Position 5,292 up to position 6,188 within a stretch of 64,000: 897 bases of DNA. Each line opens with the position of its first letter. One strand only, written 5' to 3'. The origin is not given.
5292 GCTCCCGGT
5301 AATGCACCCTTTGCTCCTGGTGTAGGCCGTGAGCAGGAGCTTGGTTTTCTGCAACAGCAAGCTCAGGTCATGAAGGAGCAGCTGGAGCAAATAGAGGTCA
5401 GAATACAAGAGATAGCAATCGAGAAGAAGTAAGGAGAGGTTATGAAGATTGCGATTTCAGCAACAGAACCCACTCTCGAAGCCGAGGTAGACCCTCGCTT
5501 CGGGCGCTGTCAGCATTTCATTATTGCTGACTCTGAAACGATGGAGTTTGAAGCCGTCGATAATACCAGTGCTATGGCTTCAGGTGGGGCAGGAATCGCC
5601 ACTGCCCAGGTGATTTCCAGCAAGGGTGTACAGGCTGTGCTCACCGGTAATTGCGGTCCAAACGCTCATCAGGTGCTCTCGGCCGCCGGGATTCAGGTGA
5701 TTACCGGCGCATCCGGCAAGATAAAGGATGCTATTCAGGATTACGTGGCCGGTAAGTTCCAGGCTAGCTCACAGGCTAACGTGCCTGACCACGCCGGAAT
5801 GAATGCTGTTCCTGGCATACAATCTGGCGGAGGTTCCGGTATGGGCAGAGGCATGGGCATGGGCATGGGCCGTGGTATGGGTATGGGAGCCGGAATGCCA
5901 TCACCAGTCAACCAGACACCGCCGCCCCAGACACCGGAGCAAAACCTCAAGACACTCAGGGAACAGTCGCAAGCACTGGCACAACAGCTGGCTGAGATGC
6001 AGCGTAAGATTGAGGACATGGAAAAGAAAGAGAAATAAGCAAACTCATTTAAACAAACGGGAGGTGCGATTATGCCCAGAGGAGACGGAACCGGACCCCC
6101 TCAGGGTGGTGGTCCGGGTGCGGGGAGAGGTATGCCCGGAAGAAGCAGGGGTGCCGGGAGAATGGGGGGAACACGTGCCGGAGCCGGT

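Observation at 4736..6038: NifX-like carrier shares a C-terminal coiled-coil module with two stand-alone DUF5320-like proteins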

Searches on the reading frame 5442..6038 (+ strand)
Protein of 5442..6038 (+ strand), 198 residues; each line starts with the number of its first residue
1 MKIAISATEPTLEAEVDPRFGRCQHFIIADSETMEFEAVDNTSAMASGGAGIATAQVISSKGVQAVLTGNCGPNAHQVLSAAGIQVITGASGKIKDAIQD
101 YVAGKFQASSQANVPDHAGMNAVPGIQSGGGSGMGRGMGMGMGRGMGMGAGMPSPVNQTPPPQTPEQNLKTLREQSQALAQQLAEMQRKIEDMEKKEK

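Call 3: search_protein_families(library=pfam, proteins=[window:5442-6038:+], max_evalue=0.1)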
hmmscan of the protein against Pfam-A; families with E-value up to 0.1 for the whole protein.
window:5442-6038:+ (198 aa): 5 families
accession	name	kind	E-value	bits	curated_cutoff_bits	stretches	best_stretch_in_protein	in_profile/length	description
PF02579.22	Nitro_FeMo-Co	-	1.7e-25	89.6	26.3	1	13-102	2-93/94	Dinitrogenase iron-molybdenum cofactor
PF17253.7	DUF5320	-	7.2e-09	37.1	27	1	123-192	28-98/99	Family of unknown function (DUF5320)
PF20769.2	YPEB_N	-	0.025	14.9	27.3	1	166-192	103-129/136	YpeB N-terminal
PF08654.15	DASH_Dad2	-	0.039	14.8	26.9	1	167-195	12-40/99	DASH complex subunit Dad2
PF05524.18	PEP-utilisers_N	-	0.078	13.6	24.4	0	139-195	2-62/121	PEP-utilising enzyme, N-terminal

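Call 5: find_homologous_proteins(query=window:5442-6038:+)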
Query window:5442-6038:+ (198 aa): 7780 proteins with E <= 0.001 among 8000 candidates; the best 120 are listed.
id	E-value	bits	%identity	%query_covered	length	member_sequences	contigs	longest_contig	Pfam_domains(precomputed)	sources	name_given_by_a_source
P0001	9.1e-119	412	98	100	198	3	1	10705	PF17253.8,PF02579.23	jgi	-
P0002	9.2e-98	343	83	100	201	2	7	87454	PF17253.8,PF02579.23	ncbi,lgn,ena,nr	ncbi:MAG: DUF5320 family protein [Dehalococcoidales bacterium]|nr:DUF5320 family protein [Dehalococc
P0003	2.5e-83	296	70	99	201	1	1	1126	PF17253.8,PF02579.23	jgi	-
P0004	3.3e-83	296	69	100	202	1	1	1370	PF17253.8,PF02579.23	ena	-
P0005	6.1e-83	295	70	99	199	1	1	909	PF17253.8,PF02579.23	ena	-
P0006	6.8e-83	295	69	100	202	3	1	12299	PF17253.8,PF02579.23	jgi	-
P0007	4.5e-82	292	69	99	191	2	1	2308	PF17253.8,PF02579.23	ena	-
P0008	5.1e-82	292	69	100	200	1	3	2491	PF17253.8,PF02579.23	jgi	jgi:predicted Fe-Mo cluster-binding NifX family protein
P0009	8.7e-82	291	68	99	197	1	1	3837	PF17253.8,PF02579.23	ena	-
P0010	1.7e-81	290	71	99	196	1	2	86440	PF17253.8,PF02579.23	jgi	-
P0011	3.9e-81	289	71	100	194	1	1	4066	PF17253.8,PF02579.23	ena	-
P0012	8.7e-81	288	68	99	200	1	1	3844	PF17253.8,PF02579.23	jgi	-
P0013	1.1e-80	288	66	100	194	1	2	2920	PF17253.8,PF02579.23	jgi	-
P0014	1.1e-80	288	68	99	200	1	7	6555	PF17253.8,PF02579.23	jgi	-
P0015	1.3e-80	288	68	99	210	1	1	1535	PF17253.8,PF02579.23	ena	-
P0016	2.3e-80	287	70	99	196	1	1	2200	PF17253.8,PF02579.23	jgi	jgi:predicted Fe-Mo cluster-binding NifX family protein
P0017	3.1e-80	286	63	99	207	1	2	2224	PF17253.8,PF02579.23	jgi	-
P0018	3.7e-80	286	66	100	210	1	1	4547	PF17253.8,PF02579.23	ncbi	-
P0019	5.4e-80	286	72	63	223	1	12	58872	PF17253.8,PF02579.23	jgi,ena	-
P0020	6.1e-80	285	69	99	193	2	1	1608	PF17253.8,PF02579.23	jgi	-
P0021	6.6e-80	285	68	99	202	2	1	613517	PF17253.8,PF02579.23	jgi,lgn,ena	-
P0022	1.2e-79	284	68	99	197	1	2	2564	PF17253.8,PF02579.23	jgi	jgi:predicted Fe-Mo cluster-binding NifX family protein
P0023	1.6e-79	284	68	99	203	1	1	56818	PF17253.8,PF02579.23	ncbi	-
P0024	2.0e-79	284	70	100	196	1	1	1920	PF17253.8,PF02579.23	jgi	-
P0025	2.3e-79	283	66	99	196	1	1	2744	PF17253.8,PF02579.23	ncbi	-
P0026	2.5e-79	283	70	99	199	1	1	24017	PF17253.8,PF02579.23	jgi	jgi:predicted Fe-Mo cluster-binding NifX family protein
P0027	2.7e-79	283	67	100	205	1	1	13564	PF17253.8,PF02579.23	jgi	-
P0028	3.2e-79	283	65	100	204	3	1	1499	PF17253.8,PF02579.23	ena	-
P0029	4.0e-79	283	67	99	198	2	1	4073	PF17253.8,PF02579.23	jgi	-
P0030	4.4e-79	283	68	99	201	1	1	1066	PF17253.8,PF02579.23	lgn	-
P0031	4.5e-79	283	64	99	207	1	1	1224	PF17253.8,PF02579.23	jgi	jgi:predicted Fe-Mo cluster-binding NifX family protein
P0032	4.6e-79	283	66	100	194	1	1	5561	PF17253.8,PF02579.23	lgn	-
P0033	4.9e-79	282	68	99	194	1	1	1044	PF17253.8,PF02579.23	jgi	jgi:predicted Fe-Mo cluster-binding NifX family protein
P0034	5.7e-79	282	69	100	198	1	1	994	PF17253.8,PF02579.23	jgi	jgi:predicted Fe-Mo cluster-binding NifX family protein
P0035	6.0e-79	282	69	99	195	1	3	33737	PF17253.8,PF02579.23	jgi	-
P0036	7.6e-79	282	69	99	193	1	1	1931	PF17253.8,PF02579.23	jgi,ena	-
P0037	1.3e-78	281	68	100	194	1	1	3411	PF17253.8,PF02579.23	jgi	-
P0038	1.4e-78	281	66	100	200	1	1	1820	PF17253.8,PF02579.23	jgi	-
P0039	1.8e-78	281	72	63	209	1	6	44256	PF17253.8,PF02579.23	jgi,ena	-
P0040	2.0e-78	280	72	63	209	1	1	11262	PF17253.8,PF02579.23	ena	-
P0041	2.3e-78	280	68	99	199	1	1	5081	PF17253.8,PF02579.23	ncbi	-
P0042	2.7e-78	280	65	100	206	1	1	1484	PF17253.8,PF02579.23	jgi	jgi:predicted Fe-Mo cluster-binding NifX family protein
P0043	3.1e-78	280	64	99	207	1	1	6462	PF17253.8,PF02579.23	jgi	jgi:predicted Fe-Mo cluster-binding NifX family protein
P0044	3.5e-78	280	79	59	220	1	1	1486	PF17253.8,PF02579.23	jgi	-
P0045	4.1e-78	279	68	99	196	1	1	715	PF17253.8,PF02579.23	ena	-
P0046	6.2e-78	279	68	100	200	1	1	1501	PF17253.8,PF02579.23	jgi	jgi:predicted Fe-Mo cluster-binding NifX family protein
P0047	6.5e-78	279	79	59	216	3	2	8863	PF17253.8,PF02579.23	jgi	-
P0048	6.9e-78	279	67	100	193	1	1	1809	PF17253.8,PF02579.23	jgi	-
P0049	7.4e-78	279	69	99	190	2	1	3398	PF17253.8,PF02579.23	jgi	-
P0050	7.5e-78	279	68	99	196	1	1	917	PF17253.8,PF02579.23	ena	-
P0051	8.4e-78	278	61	100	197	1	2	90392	PF17253.8,PF02579.23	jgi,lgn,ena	-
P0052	8.7e-78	278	74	59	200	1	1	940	PF17253.8,PF02579.23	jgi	-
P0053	1.1e-77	278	66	99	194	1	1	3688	PF17253.8,PF02579.23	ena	-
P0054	1.1e-77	278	67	99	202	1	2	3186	PF17253.8,PF02579.23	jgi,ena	-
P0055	1.3e-77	278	61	99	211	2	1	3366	PF17253.8,PF02579.23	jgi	jgi:predicted Fe-Mo cluster-binding NifX family protein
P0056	1.4e-77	278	65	100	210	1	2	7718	PF17253.8,PF02579.23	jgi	jgi:predicted Fe-Mo cluster-binding NifX family protein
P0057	1.4e-77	278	62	100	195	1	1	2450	PF17253.8,PF02579.23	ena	-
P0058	1.8e-77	277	67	100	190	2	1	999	PF17253.8,PF02579.23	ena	-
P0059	2.0e-77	277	66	100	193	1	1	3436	PF17253.8,PF02579.23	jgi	-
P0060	2.0e-77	277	65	99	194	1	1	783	PF17253.8,PF02579.23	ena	-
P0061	2.1e-77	277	68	99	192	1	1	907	PF17253.8,PF02579.23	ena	-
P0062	2.1e-77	277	66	99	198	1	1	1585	PF17253.8,PF02579.23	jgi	jgi:predicted Fe-Mo cluster-binding NifX family protein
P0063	2.2e-77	277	67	100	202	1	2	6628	PF17253.8,PF02579.23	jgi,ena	-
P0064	2.4e-77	277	69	98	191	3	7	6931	PF17253.8,PF02579.23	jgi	jgi:predicted Fe-Mo cluster-binding NifX family protein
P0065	2.5e-77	277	69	100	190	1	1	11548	PF17253.8,PF02579.23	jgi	-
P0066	2.6e-77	277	70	99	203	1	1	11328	PF17253.8,PF02579.23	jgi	-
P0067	2.9e-77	277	67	99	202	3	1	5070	PF17253.8,PF02579.23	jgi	-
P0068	2.9e-77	277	78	59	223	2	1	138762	PF17253.8,PF02579.23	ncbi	-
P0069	3.0e-77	277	66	99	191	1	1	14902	PF17253.8,PF02579.23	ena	-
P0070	3.6e-77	276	65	100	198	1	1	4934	PF17253.8,PF02579.23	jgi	jgi:predicted Fe-Mo cluster-binding NifX family protein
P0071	4.2e-77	276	67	100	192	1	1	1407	PF17253.8,PF02579.23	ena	-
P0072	5.7e-77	276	66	100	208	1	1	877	PF17253.8,PF02579.23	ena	-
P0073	6.5e-77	276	78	59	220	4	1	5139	PF17253.8,PF02579.23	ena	-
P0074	6.7e-77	275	69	99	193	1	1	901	PF17253.8,PF02579.23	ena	-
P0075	6.8e-77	275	68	99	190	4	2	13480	PF17253.8,PF02579.23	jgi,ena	-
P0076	7.0e-77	275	62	99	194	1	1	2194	PF17253.8,PF02579.23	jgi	-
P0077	7.3e-77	275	65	100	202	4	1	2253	PF17253.8,PF02579.23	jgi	-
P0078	7.4e-77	275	68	100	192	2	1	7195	PF17253.8,PF02579.23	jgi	jgi:predicted Fe-Mo cluster-binding NifX family protein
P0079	8.1e-77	275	65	100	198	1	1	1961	PF17253.8,PF02579.23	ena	-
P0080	8.4e-77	275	65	100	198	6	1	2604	PF17253.8,PF02579.23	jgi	jgi:predicted Fe-Mo cluster-binding NifX family protein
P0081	8.7e-77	275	67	99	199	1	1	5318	PF17253.8,PF02579.23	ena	-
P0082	9.4e-77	275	66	99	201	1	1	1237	PF17253.8,PF02579.23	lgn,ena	-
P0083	9.6e-77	275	68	99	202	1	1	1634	PF17253.8,PF02579.23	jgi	-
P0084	9.8e-77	275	68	100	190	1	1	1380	PF17253.8,PF02579.23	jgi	-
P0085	9.9e-77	275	62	99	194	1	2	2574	PF17253.8,PF02579.23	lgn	-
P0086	1.0e-76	275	66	100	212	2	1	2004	PF17253.8,PF02579.23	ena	-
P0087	1.0e-76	275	65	99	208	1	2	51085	PF17253.8,PF02579.23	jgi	-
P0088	1.1e-76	275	66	100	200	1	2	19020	PF17253.8,PF02579.23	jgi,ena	-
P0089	1.2e-76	275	79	59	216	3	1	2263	PF17253.8,PF02579.23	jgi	jgi:predicted Fe-Mo cluster-binding NifX family protein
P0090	1.3e-76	275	63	99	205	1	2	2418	PF17253.8,PF02579.23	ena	-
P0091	1.5e-76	274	75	59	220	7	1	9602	PF17253.8,PF02579.23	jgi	jgi:predicted Fe-Mo cluster-binding NifX family protein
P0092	1.6e-76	274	68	99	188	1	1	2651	PF17253.8,PF02579.23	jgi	-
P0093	1.6e-76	274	64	100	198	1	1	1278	PF17253.8,PF02579.23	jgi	jgi:predicted Fe-Mo cluster-binding NifX family protein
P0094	1.6e-76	274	63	100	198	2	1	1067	PF17253.8,PF02579.23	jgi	-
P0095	1.8e-76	274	76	60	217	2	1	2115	PF17253.8,PF02579.23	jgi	-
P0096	2.4e-76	274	68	99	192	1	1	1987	PF17253.8,PF02579.23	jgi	-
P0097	3.1e-76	273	63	100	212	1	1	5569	PF17253.8,PF02579.23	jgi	-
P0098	3.2e-76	273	60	100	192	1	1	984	PF17253.8,PF02579.23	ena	-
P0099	3.7e-76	273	58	98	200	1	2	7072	PF17253.8,PF02579.23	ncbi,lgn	-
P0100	3.9e-76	273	69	100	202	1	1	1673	PF17253.8,PF02579.23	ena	-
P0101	4.0e-76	273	68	100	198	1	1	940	PF17253.8,PF02579.23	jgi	-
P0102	4.7e-76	273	65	100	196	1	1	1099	PF17253.8,PF02579.23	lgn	-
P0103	4.8e-76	273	67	99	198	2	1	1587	PF17253.8,PF02579.23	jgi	-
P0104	6.2e-76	272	65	100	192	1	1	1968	PF17253.8,PF02579.23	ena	-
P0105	7.6e-76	272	67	99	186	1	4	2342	PF17253.8,PF02579.23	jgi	-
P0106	8.6e-76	272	65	100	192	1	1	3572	PF17253.8,PF02579.23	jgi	-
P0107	9.0e-76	272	74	59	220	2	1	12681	PF17253.8,PF02579.23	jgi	-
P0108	9.9e-76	272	57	99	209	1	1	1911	PF17253.8,PF02579.23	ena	-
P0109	1.1e-75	271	67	98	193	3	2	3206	PF17253.8,PF02579.23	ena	-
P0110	1.1e-75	271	60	100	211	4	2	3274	PF17253.8,PF02579.23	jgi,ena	-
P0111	1.1e-75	271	66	100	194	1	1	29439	PF17253.8,PF02579.23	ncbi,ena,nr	ncbi:MAG TPA: DUF5320 family protein [Dehalococcoidia bacterium]|nr:DUF5320 family protein [Dehaloco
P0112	1.2e-75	271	67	99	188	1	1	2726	PF17253.8,PF02579.23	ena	-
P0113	1.3e-75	271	65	100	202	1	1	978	PF17253.8,PF02579.23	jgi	-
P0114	1.4e-75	271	64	99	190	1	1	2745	PF17253.8,PF02579.23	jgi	-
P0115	1.5e-75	271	65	100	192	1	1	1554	PF17253.8,PF02579.23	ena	-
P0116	1.7e-75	271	67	100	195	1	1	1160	PF17253.8,PF02579.23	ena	-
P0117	1.8e-75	271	65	100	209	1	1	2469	PF17253.8,PF02579.23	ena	-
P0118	1.8e-75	271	67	100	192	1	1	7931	PF17253.8,PF02579.23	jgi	-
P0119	1.8e-75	271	67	100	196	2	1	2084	PF17253.8,PF02579.23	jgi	-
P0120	1.9e-75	271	63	100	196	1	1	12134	PF17253.8,PF02579.23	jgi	jgi:predicted Fe-Mo cluster-binding NifX family protein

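Call 8: find_related_loci(query=window:5442-6038:+, collection=genome_contigs, flank=6000)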
Query window:5442-6038:+ (198 aa) in genome_contigs; peptide patterns used: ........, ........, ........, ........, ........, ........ (x = any residue, [..] = any of these).
600 stretches matched a pattern (row limit reached: there are more); 145 encode a relative of the query (tblastn E <= 1e-3); the best 80 are kept; 80 distinct loci.
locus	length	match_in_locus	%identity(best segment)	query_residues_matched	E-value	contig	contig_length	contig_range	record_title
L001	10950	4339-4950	86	1-196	2e-95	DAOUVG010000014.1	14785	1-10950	MAG TPA_asm: Dehalococcoidales bacterium isolate CSMAG_843 CSMAG_843_k141_666023_length_14785_cov_14.0000, whole genome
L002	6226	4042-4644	83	1-198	8e-92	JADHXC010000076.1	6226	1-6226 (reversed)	MAG: Dehalococcoidales bacterium isolate BS750m-G43 BS-750m-C26373, whole genome shotgun sequence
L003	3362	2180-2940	66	1-196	1e-69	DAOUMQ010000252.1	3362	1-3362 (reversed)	MAG TPA_asm: Dehalococcoidales bacterium isolate W73_232 k137_1016699, whole genome shotgun sequence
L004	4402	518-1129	65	1-196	2e-65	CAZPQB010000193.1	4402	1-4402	MAG TPA_asm: uncultured Dehalococcoidaceae bacterium isolate SRP214966_co4_72 genome assembly, contig: NODE_32084_length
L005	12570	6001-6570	65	1-198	3e-65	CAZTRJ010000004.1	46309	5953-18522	MAG TPA_asm: uncultured Dehalococcoidales bacterium isolate SRP167671_co1_183 genome assembly, contig: NODE_856_length_4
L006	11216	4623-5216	61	1-198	6e-64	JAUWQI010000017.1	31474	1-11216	MAG: Dehalococcoidia bacterium isolate CSMAG_2498 CSMAG_2498_k141_7921_length_31474_cov_19.9867, whole genome shotgun se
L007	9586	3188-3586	77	1-133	4e-63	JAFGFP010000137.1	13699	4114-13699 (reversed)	MAG: Dehalococcoidales bacterium isolate Zod_Metabat.1321 k87_15022957, whole genome shotgun sequence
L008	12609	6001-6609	66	1-193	6e-63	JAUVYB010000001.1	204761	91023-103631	MAG: Deltaproteobacteria bacterium isolate CSMAG_1231 CSMAG_1231_k141_2009013_length_204761_cov_16.9054, whole genome sh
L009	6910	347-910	64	1-196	3e-63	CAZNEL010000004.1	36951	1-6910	MAG TPA_asm: uncultured Dehalococcoidales bacterium isolate SRP178699_co1_635 genome assembly, contig: NODE_1084_length_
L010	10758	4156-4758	66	1-197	1e-62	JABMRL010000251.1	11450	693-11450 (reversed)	MAG: Dehalococcoidia bacterium isolate bin.356 k141_5825270, whole genome shotgun sequence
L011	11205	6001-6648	63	1-198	1e-61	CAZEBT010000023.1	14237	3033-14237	MAG TPA_asm: uncultured Dehalococcoidales bacterium isolate binchicken_co100_414 genome assembly, contig: NODE_6769_leng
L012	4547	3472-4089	66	1-194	1e-61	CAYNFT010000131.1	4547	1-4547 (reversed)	MAG TPA_asm: uncultured Dehalococcoidales bacterium isolate binchicken_co89_477 genome assembly, contig: NODE_42175_leng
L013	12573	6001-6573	60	1-196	3e-60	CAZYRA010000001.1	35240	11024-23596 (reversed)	MAG TPA_asm: uncultured Dehalococcoidales bacterium isolate binchicken_co9_185 genome assembly, contig: NODE_344_length_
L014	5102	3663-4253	58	1-198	1e-59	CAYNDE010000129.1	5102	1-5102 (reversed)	MAG TPA_asm: uncultured Pirellulales bacterium isolate binchicken_co34_157 genome assembly, contig: NODE_29816_length_51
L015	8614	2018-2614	62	1-195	2e-59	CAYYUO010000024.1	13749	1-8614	MAG TPA_asm: uncultured Dehalococcoidales bacterium isolate binchicken_co34_425 genome assembly, contig: NODE_7513_lengt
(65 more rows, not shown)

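Call 14: search_protein_families(library=ncbifam, proteins=[window:5442-6038:+], max_evalue=0.01)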
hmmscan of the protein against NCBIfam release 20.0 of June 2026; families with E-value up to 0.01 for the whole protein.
window:5442-6038:+ (198 aa): 1 family
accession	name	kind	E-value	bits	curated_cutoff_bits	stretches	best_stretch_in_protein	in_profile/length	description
NF041136.1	MrpORP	equivalog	1.8e-11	44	450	1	1-105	265-364/365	iron-sulfur cluster carrier protein MrpORP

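Call 23: search_solved_structures(query=window:5442-6038:+, max_evalue=0.01)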
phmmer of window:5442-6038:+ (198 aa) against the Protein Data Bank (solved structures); distinct sequences matched with E-value up to 0.01: 7.
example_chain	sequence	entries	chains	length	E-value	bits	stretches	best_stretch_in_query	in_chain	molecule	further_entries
2wfb_A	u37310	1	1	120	1.1e-19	74.3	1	2-108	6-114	PUTATIVE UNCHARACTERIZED PROTEIN ORP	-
1eo1_A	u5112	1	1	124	8.1e-18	68.2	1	1-106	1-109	HYPOTHETICAL PROTEIN MTH1175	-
1rdu_A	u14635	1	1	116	8.6e-15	58.4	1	2-107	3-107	conserved hypothetical protein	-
2yx6_A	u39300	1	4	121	1e-08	38.6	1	1-107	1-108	Hypothetical protein PH0822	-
1t3v_A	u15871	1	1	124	1.1e-06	31.9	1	12-117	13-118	conserved hypothetical protein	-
1o13_A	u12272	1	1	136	1.5e-06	31.5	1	12-117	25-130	probable NifB protein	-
6trp_A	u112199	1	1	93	0.0054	20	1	127-174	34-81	Peptide synthetase XpsB,Peptide synthetase XpsB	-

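Call 50: predict_structure(alignment_id=A2)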
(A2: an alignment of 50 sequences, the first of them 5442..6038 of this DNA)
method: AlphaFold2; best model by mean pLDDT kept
length: 198 residues; sequences in the alignment: 50
mean_pLDDT: 75.1   pTM: 0.56
mean pLDDT of the five models: 75.1, 72.9, 65.7, 65.6, 64.0
residues with pLDDT >= 90: 93; 70-90: 40; 50-70: 21; < 50: 44
segments of 3 or more residues with pLDDT < 50: 119-162
pLDDT, mean of each block of 10 residues (from residue 1): 96 95 94 94 82 91 94 92 94 96 89 68 40 37 35 36 57 70 74 65
secondary structure, 60 per line:
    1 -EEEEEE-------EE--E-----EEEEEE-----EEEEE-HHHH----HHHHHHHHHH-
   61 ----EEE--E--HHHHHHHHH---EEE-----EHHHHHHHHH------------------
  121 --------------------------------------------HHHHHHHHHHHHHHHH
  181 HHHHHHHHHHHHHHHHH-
elements in order: E2-7 E25-30 E36-40 H42-45 H50-59 E65-67 H73-81 E85-87 H94-102 H165-197

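Call 53: fold_search(model_id=the predicted structure, library=pdb)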
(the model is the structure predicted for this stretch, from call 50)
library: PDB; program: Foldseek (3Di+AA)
matches with E <= 10: 703; with E <= 0.001: 13
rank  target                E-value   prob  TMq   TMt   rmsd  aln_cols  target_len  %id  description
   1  2wfb                  6.8e-13  1.00  0.56  0.91   1.0       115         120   42  High resolution structure of the apo form of the orange protein (ORP) from Desulfovibrio gigas (released 2010-05-26)
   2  1rdu_MODEL_1_A        2.9e-09  1.00  0.48  0.79   2.3       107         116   36  NMR STRUCTURE OF A PUTATIVE NIFB PROTEIN FROM THERMOTOGA (TM1290), WHICH BELONGS TO THE DUF35 FAMILY (released 2004-07-06)
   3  2yx6_D                1.3e-08  1.00  0.47  0.81   3.0       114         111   28  Crystal structure of PH0822 (released 2007-10-30)
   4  2yx6_C                4.5e-08  1.00  0.47  0.79   3.1       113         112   27  Crystal structure of PH0822 (released 2007-10-30)
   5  1t3v_MODEL_1_A        5.7e-08  1.00  0.50  0.77   3.9       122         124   26  The NMR solution structure of TM1816 (released 2004-12-14)
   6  1o13                  1.6e-07  1.00  0.47  0.85   1.8       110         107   24  Crystal structure of a putative dinitrogenase iron-molybdenum cofactor (tm1816) from thermotoga maritima at 1.83 A resol (released 2002-12-18)
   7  2yx6_B                1.6e-07  1.00  0.47  0.81   2.9       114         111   27  Crystal structure of PH0822 (released 2007-10-30)
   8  2yx6_A                1.7e-07  1.00  0.46  0.81   2.9       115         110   26  Crystal structure of PH0822 (released 2007-10-30)
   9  1eo1_MODEL_1_A        6.5e-07  1.00  0.49  0.74   5.7       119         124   34  Solution structure of hypothetical protein MTH1175 from Methanobacterium thermoautotrophicum (released 2000-12-20)
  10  2re2_A                1.1e-05  1.00  0.49  0.80   2.1       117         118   17  CRYSTAL STRUCTURE OF A PUTATIVE IRON-MOLYBDENUM COFACTOR (FEMO-CO) DINITROGENASE (TA1041M) FROM THERMOPLASMA ACIDOPHIL (released 2007-10-09)
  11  2re2_B                5.3e-05  1.00  0.50  0.81   1.9       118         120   17  CRYSTAL STRUCTURE OF A PUTATIVE IRON-MOLYBDENUM COFACTOR (FEMO-CO) DINITROGENASE (TA1041M) FROM THERMOPLASMA ACIDOPHIL (released 2007-10-09)
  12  2qtd                  1.6e-04  1.00  0.43  0.78   2.8       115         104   19  Crystal structure of a putative dinitrogenase (mj0327) from methanocaldococcus jannaschii dsm at 1.70 A resolution (released 2007-08-21)
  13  9ian_F                7.2e-04  1.00  0.42  0.57   3.2       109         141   22  Nitrogenase maturase NifEN in complex with the cofactor chaperone NifX (released 2026-03-04)
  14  1p90                  1.5e-03  1.00  0.40  0.61   3.3       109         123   19  The Three-dimensional Structure of the Core Domain of NafY from Azotobacter vinelandii determined at 1.8 resolution (released 2003-08-19)
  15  1cxu                  1.5e-02  0.92  0.30  0.39   7.1       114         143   20  1.42A RESOLUTION ASV INTEGRASE CORE DOMAIN FROM CITRATE (released 1999-09-08)
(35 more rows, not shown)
